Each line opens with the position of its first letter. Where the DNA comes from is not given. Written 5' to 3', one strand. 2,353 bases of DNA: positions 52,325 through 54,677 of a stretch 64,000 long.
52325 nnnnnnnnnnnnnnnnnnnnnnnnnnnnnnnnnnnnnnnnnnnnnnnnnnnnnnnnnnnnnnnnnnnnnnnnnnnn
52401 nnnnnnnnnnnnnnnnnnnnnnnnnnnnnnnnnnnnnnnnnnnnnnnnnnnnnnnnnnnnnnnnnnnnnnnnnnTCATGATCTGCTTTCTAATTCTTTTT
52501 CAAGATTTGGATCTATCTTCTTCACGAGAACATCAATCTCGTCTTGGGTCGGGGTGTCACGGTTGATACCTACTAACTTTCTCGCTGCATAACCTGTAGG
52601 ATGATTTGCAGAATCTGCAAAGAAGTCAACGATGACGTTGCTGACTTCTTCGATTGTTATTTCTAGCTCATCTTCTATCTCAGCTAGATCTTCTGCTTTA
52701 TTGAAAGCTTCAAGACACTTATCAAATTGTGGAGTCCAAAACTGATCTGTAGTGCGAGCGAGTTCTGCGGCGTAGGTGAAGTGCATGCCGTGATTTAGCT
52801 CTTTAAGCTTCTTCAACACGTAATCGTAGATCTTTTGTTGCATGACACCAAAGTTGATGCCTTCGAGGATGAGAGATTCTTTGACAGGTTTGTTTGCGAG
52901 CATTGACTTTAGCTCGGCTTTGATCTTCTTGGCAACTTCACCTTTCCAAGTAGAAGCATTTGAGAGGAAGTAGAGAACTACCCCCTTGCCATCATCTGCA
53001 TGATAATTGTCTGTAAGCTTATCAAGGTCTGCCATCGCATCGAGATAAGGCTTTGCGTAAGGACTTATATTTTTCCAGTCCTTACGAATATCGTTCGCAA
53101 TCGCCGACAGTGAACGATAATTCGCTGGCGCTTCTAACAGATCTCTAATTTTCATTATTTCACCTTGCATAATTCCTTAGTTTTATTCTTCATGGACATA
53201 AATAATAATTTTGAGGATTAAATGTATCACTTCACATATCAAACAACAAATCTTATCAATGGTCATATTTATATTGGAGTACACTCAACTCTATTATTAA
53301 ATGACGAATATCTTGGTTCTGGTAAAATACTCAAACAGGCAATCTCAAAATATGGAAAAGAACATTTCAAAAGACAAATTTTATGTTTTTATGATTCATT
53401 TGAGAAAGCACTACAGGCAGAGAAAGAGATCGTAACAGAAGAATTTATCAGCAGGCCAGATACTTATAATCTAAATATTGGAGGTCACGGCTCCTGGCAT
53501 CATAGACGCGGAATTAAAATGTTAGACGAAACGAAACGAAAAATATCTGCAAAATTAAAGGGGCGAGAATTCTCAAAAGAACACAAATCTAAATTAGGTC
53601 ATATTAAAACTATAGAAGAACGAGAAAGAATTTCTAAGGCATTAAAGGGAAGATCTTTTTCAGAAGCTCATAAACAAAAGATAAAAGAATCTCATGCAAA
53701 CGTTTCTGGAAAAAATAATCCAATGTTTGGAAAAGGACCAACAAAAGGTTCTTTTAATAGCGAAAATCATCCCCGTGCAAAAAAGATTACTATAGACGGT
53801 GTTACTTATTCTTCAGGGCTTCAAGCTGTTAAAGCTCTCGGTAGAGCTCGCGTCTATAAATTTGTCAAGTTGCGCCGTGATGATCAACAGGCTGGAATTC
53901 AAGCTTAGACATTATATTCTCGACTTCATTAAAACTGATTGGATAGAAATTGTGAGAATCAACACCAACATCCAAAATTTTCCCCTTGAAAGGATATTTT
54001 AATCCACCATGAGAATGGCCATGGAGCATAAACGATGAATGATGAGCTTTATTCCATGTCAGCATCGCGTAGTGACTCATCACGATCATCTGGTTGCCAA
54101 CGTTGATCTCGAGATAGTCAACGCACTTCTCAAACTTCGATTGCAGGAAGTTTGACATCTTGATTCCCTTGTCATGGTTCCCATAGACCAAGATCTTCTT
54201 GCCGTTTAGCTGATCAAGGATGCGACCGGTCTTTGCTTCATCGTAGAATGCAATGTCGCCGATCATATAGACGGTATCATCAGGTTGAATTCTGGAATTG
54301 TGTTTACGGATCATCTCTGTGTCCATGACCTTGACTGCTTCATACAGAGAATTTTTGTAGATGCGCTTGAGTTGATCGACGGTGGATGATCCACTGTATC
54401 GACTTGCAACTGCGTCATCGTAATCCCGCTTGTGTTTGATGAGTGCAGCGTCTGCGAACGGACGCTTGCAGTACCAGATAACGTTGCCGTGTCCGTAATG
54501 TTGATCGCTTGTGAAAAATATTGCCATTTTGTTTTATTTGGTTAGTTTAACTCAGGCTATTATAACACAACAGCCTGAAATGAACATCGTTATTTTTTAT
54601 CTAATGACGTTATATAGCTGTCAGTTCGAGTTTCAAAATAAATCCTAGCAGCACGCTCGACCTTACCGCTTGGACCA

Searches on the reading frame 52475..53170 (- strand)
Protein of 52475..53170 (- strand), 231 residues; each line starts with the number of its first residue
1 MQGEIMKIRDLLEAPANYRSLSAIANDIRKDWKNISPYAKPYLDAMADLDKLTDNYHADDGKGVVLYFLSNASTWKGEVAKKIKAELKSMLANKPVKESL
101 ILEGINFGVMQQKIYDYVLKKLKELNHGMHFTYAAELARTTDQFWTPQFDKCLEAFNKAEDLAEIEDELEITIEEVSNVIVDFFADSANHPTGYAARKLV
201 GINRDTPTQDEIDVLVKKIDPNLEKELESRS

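Call 59: search_protein_families(library=phrogs, proteins=[window:52475-53170:-], max_evalue=0.00001)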
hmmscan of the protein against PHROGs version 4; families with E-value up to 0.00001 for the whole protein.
window:52475-53170:- (231 aa): 1 family
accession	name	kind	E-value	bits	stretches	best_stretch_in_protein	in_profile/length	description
phrog_13953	-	unknown function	7.2e-23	82.1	1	11-91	56-136/137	-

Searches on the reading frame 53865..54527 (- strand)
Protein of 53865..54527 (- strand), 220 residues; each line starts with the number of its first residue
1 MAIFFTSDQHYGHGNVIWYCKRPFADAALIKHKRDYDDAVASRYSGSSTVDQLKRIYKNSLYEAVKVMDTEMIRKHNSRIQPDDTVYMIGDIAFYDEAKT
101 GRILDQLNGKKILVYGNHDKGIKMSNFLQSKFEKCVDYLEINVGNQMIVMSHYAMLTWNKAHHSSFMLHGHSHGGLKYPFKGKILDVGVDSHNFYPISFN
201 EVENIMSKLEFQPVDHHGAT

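Call 59: search_protein_families(library=phrogs, proteins=[window:53865-54527:-], max_evalue=0.00001)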
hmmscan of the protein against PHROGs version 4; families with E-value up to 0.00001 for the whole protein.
window:53865-54527:- (220 aa): 1 family
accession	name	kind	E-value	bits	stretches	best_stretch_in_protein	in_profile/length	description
phrog_547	-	other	5.2e-47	161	1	1-218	29-211/245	phosphoesterase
